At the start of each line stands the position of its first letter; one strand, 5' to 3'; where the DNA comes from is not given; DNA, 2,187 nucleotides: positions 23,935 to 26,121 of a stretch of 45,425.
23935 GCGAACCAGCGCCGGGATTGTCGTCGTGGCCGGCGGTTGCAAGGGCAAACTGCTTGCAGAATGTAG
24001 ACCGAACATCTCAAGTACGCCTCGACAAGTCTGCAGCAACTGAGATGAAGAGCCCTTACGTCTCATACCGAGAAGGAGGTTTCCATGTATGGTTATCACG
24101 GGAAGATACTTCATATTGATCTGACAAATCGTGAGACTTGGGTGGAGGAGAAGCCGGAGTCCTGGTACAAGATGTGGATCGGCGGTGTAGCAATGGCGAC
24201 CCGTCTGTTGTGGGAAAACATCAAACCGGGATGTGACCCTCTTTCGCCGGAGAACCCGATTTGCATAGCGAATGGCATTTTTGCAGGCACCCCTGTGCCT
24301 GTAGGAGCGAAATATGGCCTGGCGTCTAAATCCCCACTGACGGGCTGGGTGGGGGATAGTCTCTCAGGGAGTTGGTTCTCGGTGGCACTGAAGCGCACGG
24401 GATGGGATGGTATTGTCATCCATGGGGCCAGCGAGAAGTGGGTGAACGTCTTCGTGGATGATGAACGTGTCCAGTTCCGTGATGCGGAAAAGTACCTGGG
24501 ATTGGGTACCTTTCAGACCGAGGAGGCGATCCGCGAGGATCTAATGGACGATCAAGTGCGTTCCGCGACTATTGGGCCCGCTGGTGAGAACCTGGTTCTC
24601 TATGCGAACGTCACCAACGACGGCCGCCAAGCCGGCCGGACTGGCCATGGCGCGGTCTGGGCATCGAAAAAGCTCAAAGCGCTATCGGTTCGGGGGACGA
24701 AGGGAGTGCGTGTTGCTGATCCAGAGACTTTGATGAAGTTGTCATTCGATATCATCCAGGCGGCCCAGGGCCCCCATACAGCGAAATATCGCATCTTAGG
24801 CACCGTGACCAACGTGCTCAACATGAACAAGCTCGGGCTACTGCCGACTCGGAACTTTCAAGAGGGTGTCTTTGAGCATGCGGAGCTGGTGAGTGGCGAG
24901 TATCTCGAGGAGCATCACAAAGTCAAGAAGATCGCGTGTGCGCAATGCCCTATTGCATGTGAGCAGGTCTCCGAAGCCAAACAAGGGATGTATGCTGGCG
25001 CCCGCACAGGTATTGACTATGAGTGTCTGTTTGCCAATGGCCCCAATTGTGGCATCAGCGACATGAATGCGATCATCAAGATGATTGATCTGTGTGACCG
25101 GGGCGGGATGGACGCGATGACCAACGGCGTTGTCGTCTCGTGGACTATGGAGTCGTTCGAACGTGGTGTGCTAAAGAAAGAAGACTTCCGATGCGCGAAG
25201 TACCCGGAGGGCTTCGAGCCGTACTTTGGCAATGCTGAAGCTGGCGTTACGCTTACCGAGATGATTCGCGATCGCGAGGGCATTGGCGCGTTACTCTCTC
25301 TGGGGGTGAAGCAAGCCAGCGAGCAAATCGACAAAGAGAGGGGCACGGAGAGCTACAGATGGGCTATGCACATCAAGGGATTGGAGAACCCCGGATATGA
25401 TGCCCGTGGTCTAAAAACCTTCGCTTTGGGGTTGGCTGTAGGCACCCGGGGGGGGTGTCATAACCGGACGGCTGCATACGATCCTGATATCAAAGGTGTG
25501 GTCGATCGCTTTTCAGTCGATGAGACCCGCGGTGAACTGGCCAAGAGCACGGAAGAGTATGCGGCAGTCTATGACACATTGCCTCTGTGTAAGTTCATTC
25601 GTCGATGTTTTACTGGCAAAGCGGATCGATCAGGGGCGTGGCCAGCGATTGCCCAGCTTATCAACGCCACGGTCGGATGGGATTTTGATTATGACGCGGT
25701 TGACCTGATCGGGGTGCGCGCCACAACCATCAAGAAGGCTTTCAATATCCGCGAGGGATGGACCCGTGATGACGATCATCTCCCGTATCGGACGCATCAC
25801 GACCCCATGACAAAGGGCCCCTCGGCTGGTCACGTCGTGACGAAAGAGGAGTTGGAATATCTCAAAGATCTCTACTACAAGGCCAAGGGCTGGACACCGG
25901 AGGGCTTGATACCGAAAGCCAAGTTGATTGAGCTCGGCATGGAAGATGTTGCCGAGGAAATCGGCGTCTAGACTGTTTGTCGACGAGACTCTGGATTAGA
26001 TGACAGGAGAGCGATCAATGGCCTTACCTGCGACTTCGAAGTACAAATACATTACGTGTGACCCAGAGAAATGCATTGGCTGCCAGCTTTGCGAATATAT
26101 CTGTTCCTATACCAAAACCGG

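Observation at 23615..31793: Canonical-looking AOR wired to an HdrA::MvhD / HdrC / HdrB module plus a polyferredoxin: Bam-like architecture without a Bam-type catalytic subunit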

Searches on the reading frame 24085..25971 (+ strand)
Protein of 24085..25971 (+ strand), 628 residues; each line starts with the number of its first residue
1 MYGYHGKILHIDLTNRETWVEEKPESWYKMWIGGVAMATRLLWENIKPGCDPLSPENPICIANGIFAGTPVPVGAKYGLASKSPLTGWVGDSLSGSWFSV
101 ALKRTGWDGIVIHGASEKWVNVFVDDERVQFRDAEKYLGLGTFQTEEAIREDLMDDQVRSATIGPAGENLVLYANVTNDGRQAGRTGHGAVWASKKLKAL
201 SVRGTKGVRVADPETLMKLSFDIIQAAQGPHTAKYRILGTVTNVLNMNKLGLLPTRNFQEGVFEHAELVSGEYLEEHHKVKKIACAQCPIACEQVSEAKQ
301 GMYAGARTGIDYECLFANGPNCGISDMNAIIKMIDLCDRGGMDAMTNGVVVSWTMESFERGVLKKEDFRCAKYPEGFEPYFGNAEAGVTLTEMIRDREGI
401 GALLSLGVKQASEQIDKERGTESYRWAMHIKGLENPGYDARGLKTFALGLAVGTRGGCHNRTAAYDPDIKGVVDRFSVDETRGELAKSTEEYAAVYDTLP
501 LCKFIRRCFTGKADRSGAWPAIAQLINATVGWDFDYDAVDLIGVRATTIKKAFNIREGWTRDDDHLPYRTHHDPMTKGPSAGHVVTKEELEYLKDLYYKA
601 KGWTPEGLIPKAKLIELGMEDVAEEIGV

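Call 3: search_protein_families(library=pfam, proteins=[window:24085-25971:+], max_evalue=0.001)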
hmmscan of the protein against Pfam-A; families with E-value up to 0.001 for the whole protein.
window:24085-25971:+ (628 aa): 2 families
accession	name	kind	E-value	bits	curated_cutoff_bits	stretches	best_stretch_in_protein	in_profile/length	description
PF01314.23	AFOR_C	-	5.7e-109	365.2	27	1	229-619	13-385/385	Aldehyde ferredoxin oxidoreductase, domains 2 & 3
PF02730.20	AFOR_N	-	5.1e-70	235.7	29.8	1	6-205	1-199/199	Aldehyde ferredoxin oxidoreductase, N-terminal domain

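Call 4: search_protein_families(library=ncbifam, proteins=[window:24085-25971:+], max_evalue=0.001)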
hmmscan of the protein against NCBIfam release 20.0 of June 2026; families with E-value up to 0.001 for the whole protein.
window:24085-25971:+ (628 aa): 2 families
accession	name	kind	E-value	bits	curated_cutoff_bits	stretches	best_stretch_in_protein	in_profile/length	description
NF007354.0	PRK09849.1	equivalog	2e-53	182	868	1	2-223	6-226/703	aldehyde ferredoxin oxidoreductase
NF040818.1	GAPOR_Arch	equivalog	4.1e-11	41.9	1300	2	286-375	336-416/654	glyceraldehyde-3-phosphate:ferredoxin oxidoreductase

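Call 10: find_homologous_proteins(query=window:24085-25971:+, max_evalue=1e-30)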
Query window:24085-25971:+ (628 aa): 3836 proteins with E <= 1e-30 among 8000 candidates; the best 120 are listed.
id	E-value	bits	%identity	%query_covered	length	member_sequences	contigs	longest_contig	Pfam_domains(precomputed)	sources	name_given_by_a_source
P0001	0.0e+0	1473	100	100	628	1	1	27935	PF02730.21,PF01314.24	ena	-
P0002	0.0e+0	1471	100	100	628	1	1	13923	PF02730.21,PF01314.24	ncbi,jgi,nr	ncbi:MAG TPA: aldehyde:ferredoxin oxidoreductase [Chloroflexi bacterium]|nr:aldehyde:ferredoxin oxid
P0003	0.0e+0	1439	97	100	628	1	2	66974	PF02730.21,PF01314.24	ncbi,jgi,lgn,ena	-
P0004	0.0e+0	1408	94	100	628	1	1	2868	PF02730.21,PF01314.24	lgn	-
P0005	0.0e+0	1314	88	100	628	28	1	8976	PF02730.21,PF01314.24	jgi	jgi:aldehyde:ferredoxin oxidoreductase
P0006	0.0e+0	1303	87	100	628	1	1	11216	PF02730.21,PF01314.24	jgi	jgi:aldehyde:ferredoxin oxidoreductase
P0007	0.0e+0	1302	87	100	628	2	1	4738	PF02730.21,PF01314.24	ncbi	-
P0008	0.0e+0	1297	87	100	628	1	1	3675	PF02730.21,PF01314.24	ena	-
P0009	0.0e+0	1291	86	100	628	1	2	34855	PF02730.21,PF01314.24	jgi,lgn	jgi:aldehyde:ferredoxin oxidoreductase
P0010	0.0e+0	1287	86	100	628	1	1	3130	PF02730.21,PF01314.24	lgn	-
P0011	0.0e+0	1277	86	100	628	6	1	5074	PF02730.21,PF01314.24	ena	-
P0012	0.0e+0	1274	86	100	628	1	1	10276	PF02730.21,PF01314.24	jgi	jgi:aldehyde:ferredoxin oxidoreductase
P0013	0.0e+0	1272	86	100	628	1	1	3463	PF02730.21,PF01314.24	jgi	jgi:aldehyde:ferredoxin oxidoreductase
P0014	0.0e+0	1272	86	100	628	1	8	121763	PF02730.21,PF01314.24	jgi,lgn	-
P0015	0.0e+0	1271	85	100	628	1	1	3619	PF02730.21,PF01314.24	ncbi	-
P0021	0.0e+0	1260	85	100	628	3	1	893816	PF02730.21,PF01314.24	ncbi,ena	-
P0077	0.0e+0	1222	82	100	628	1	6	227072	PF02730.21,PF01314.24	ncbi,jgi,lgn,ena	-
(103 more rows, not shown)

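Call 12: find_encoding_contigs(protein=P0021, flank=10000, max_places=2)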
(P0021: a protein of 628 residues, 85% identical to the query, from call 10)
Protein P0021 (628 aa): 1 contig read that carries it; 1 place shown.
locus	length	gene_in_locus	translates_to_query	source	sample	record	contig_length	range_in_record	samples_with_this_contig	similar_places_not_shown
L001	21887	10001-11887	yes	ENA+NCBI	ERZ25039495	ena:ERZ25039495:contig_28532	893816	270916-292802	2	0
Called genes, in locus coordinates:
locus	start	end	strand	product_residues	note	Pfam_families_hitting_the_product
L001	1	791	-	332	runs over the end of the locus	PF20030:bpMoxR (weak), PF07726:AAA_3, PF07728:AAA_5, PF17863:AAA_lid_2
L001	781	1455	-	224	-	-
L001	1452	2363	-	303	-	PF13559:DUF4129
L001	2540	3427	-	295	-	PF01177:Asp_Glu_race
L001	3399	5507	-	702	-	PF20773:InhA-like_MAM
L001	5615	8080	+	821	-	PF11028:TMEM260_N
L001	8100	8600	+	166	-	PF14584:DUF4446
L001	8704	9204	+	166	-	PF04519:Bactofilin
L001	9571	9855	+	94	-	-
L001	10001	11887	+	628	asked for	PF02730:AFOR_N, PF01314:AFOR_C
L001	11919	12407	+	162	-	PF12838:Fer4_7 (faint), PF12837:Fer4_6 (faint), PF13237:Fer4_10 (faint), PF13187:Fer4_9 (faint), PF13247:Fer4_11, PF00037:Fer4 (weak)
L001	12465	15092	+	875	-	PF12831:FAD_oxidored (weak), PF13450:NAD_binding_8 (weak), PF00037:Fer4 (weak), PF13187:Fer4_9, PF12838:Fer4_7 (weak), PF13187:Fer4_9 (weak), PF00037:Fer4 (weak), PF02662:FlpD, +10 more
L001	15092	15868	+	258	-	PF13183:Fer4_8, PF13237:Fer4_10 (weak), PF13187:Fer4_9, PF13534:Fer4_17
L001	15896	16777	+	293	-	PF02754:CCG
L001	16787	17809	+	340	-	PF13183:Fer4_8 (faint), PF14697:Fer4_21 (faint), PF12797:Fer4_2 (faint), PF12838:Fer4_7 (weak), PF00037:Fer4, PF12838:Fer4_7, PF13187:Fer4_9 (weak), PF13237:Fer4_10 (weak), +3 more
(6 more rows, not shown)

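Call 13: find_encoding_contigs(protein=P0077, flank=10000, max_places=2)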
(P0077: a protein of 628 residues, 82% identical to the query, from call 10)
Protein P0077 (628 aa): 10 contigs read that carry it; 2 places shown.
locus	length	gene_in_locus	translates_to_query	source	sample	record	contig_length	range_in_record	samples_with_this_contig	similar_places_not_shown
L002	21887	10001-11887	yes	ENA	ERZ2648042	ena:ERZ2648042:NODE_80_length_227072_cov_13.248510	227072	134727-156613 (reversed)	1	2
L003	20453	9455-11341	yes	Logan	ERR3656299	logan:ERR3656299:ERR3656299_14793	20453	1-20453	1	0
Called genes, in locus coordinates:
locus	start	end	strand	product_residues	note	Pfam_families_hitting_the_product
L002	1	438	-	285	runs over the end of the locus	-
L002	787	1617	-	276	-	PF01177:Asp_Glu_race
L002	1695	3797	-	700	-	PF20773:InhA-like_MAM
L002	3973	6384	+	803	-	PF11028:TMEM260_N, PF13231:PMT_2 (weak)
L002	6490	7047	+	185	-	PF14584:DUF4446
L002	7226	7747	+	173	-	PF04519:Bactofilin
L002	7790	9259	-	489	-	PF13506:Glyco_transf_21, PF00535:Glycos_transf_2, PF13641:Glyco_tranf_2_3, PF13632:Glyco_trans_2_3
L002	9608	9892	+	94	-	PF02597:ThiS (weak)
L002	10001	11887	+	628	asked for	PF02730:AFOR_N, PF01314:AFOR_C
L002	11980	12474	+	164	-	PF12838:Fer4_7 (faint), PF13187:Fer4_9 (faint), PF13247:Fer4_11, PF00037:Fer4 (weak)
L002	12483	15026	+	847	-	PF14697:Fer4_21 (faint), PF12797:Fer4_2 (faint), PF00037:Fer4 (weak), PF12838:Fer4_7 (weak), PF13237:Fer4_10 (weak), PF13187:Fer4_9 (weak), PF00037:Fer4 (weak), PF02662:FlpD, +7 more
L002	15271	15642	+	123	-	PF01850:PIN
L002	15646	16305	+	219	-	PF13183:Fer4_8, PF13237:Fer4_10, PF12838:Fer4_7 (weak), PF13187:Fer4_9, PF13534:Fer4_17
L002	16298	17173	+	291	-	PF02754:CCG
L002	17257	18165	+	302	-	PF12797:Fer4_2 (faint), PF13237:Fer4_10 (weak), PF12838:Fer4_7 (weak), PF13187:Fer4_9 (weak), PF00037:Fer4, PF13237:Fer4_10, PF12838:Fer4_7 (weak), PF13187:Fer4_9 (weak), +8 more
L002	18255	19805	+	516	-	PF01225:Mur_ligase, PF08245:Mur_ligase_M, PF02875:Mur_ligase_C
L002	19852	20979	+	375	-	PF13439:Glyco_transf_4 (weak), PF00534:Glycos_transf_1, PF13692:Glyco_trans_1_4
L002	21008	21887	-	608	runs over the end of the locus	PF26549:Tricorn_N, PF26550:Tricorn_2nd, PF07676:PD40, PF25174:Beta-prop_THOC3 (weak), PF26549:Tricorn_N, PF07676:PD40, PF07676:PD40, PF26549:Tricorn_N, +4 more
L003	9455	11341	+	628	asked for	PF02730:AFOR_N, PF01314:AFOR_C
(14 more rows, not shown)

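Call 14: search_solved_structures(query=window:24085-25971:+, max_evalue=0.00001)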
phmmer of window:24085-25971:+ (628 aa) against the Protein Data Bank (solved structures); distinct sequences matched with E-value up to 0.00001: 9.
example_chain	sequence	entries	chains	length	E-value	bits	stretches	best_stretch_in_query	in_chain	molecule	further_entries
1aor_A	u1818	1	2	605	1.7e-109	370.1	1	1-620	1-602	ALDEHYDE FERREDOXIN OXIDOREDUCTASE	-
9mqx_D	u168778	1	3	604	8.4e-97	328.1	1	1-625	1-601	Aldehyde:ferredoxin oxidoreductase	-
9g7j_A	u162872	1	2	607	1.6e-91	310.7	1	1-621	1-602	Aldehyde ferredoxin oxidoreductase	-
8c0z_A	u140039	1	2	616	1.9e-90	307.1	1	3-619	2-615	Aldehyde:ferredoxin oxidoreductase,tungsten-containing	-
1b25_A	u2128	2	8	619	4.2e-85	289.5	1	1-625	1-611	PROTEIN (FORMALDEHYDE FERREDOXIN OXIDOREDUCTASE) | FORMALDEHYDE FERREDOXIN OXIDOREDUCTASE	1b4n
9q1t_A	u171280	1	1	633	1.9e-60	208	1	3-620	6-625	Tungsten-dependent aldehyde oxidoreductase WOR83 from Haloferax volcanii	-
6x6u_A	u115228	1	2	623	3.8e-54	187.2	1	1-625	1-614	Formaldehyde:ferredoxin oxidoreductase wor5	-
6x1o_A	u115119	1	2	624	4e-54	187.1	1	1-625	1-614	Formaldehyde:ferredoxin oxidoreductase wor5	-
4z3w_A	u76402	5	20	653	8.2e-49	169.6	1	2-424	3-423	Benzoyl-CoA reductase, putative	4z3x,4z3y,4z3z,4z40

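Call 32: find_related_loci(query=window:24085-25971:+, collection=genome_contigs, flank=10000)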
Query window:24085-25971:+ (628 aa) in genome_contigs; peptide patterns used: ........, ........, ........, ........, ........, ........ (x = any residue, [..] = any of these).
60 stretches matched a pattern; 30 encode a relative of the query (tblastn E <= 1e-3); 30 distinct loci.
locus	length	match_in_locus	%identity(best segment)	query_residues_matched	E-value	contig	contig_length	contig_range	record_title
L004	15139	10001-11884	97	1-628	0e+0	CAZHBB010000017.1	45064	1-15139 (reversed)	MAG TPA_asm: uncultured Anaerolineales bacterium isolate SRP338002_co1_195 genome assembly, contig: NODE_750_length_4506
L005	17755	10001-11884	88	1-628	0e+0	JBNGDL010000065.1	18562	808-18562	MAG: Anaerolineae bacterium isolate E05-028 bin48.fa-65, whole genome shotgun sequence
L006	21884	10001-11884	88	1-628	0e+0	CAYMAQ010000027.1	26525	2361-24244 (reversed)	MAG TPA_asm: uncultured Anaerolineales bacterium isolate binchicken_co8_172 genome assembly, contig: NODE_2579_length_26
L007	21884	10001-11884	87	1-628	0e+0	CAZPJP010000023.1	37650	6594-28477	MAG TPA_asm: uncultured Anaerolineales bacterium isolate SRP319275_co2_257 genome assembly, contig: NODE_597_length_3765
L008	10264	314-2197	87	1-628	0e+0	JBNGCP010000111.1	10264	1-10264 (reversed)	MAG: Anaerolineae bacterium isolate E05-002 bin45.fa-111, whole genome shotgun sequence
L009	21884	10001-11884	86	1-628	0e+0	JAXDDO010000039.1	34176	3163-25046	MAG: Anaerolineae bacterium isolate POMEDNA-B73 Raw2_k127_146851, whole genome shotgun sequence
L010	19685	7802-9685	86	1-628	0e+0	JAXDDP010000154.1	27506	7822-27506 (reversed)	MAG: Anaerolineae bacterium isolate POMEDNA-B74 Raw2_k127_1906346, whole genome shotgun sequence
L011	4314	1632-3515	86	1-628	0e+0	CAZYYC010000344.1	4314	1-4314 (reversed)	MAG TPA_asm: uncultured Anaerolineales bacterium isolate SRP241326_co1_43 genome assembly, contig: NODE_23222_length_431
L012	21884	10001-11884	86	1-628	0e+0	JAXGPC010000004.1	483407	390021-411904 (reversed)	MAG: Anaerolineae bacterium isolate AnMBR.bin294 bin294_4, whole genome shotgun sequence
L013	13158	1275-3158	86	1-628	0e+0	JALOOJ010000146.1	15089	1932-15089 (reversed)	MAG: Anaerolineae bacterium isolate Prado100 scaffold_11543, whole genome shotgun sequence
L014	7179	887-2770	85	1-628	0e+0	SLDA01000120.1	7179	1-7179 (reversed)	MAG: Thermoflexales bacterium isolate CSSed162cmB_528 CSSed16-2cmB-47591, whole genome shotgun sequence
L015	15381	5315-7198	84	1-628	0e+0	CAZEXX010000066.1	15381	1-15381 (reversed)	MAG TPA_asm: uncultured Anaerolineales bacterium isolate SRP191223_co2_261 genome assembly, contig: NODE_2521_length_153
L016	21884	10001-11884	85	1-628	0e+0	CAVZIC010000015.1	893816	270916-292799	MAG: uncultured Chloroflexia bacterium isolate MFD02416.bin.2.12 genome assembly, contig: contig_28532, whole genome sho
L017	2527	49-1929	84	1-628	0e+0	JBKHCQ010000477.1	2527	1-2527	MAG: Anaerolineales bacterium isolate D1M03_10 NODE_23264_length_2527_cov_10.121359, whole genome shotgun sequence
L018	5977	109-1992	83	1-628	0e+0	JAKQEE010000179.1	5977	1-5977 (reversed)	MAG: Pseudomonadota bacterium isolate USDE_maxbin.087_sub k141_1165997, whole genome shotgun sequence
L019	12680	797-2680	83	1-628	0e+0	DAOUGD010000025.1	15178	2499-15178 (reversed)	MAG TPA_asm: Anaerolineae bacterium isolate R24_97 k131_717894, whole genome shotgun sequence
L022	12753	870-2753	82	1-628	0e+0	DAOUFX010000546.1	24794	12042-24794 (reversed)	MAG TPA_asm: Anaerolineae bacterium isolate R24_80 k131_1611112, whole genome shotgun sequence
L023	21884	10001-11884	81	1-628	0e+0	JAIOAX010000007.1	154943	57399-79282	MAG: Chloroflexota bacterium isolate S1bins75 c_000000000007, whole genome shotgun sequence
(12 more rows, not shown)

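Call 48: search_solved_structures(query=window:24085-25971:+, max_evalue=1e-100, show_alignments=1)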
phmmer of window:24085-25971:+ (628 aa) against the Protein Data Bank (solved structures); distinct sequences matched with E-value up to 1e-100: 1.
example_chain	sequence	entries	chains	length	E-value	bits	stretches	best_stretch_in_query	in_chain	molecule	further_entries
1aor_A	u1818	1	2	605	1.7e-109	370.1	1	1-620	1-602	ALDEHYDE FERREDOXIN OXIDOREDUCTASE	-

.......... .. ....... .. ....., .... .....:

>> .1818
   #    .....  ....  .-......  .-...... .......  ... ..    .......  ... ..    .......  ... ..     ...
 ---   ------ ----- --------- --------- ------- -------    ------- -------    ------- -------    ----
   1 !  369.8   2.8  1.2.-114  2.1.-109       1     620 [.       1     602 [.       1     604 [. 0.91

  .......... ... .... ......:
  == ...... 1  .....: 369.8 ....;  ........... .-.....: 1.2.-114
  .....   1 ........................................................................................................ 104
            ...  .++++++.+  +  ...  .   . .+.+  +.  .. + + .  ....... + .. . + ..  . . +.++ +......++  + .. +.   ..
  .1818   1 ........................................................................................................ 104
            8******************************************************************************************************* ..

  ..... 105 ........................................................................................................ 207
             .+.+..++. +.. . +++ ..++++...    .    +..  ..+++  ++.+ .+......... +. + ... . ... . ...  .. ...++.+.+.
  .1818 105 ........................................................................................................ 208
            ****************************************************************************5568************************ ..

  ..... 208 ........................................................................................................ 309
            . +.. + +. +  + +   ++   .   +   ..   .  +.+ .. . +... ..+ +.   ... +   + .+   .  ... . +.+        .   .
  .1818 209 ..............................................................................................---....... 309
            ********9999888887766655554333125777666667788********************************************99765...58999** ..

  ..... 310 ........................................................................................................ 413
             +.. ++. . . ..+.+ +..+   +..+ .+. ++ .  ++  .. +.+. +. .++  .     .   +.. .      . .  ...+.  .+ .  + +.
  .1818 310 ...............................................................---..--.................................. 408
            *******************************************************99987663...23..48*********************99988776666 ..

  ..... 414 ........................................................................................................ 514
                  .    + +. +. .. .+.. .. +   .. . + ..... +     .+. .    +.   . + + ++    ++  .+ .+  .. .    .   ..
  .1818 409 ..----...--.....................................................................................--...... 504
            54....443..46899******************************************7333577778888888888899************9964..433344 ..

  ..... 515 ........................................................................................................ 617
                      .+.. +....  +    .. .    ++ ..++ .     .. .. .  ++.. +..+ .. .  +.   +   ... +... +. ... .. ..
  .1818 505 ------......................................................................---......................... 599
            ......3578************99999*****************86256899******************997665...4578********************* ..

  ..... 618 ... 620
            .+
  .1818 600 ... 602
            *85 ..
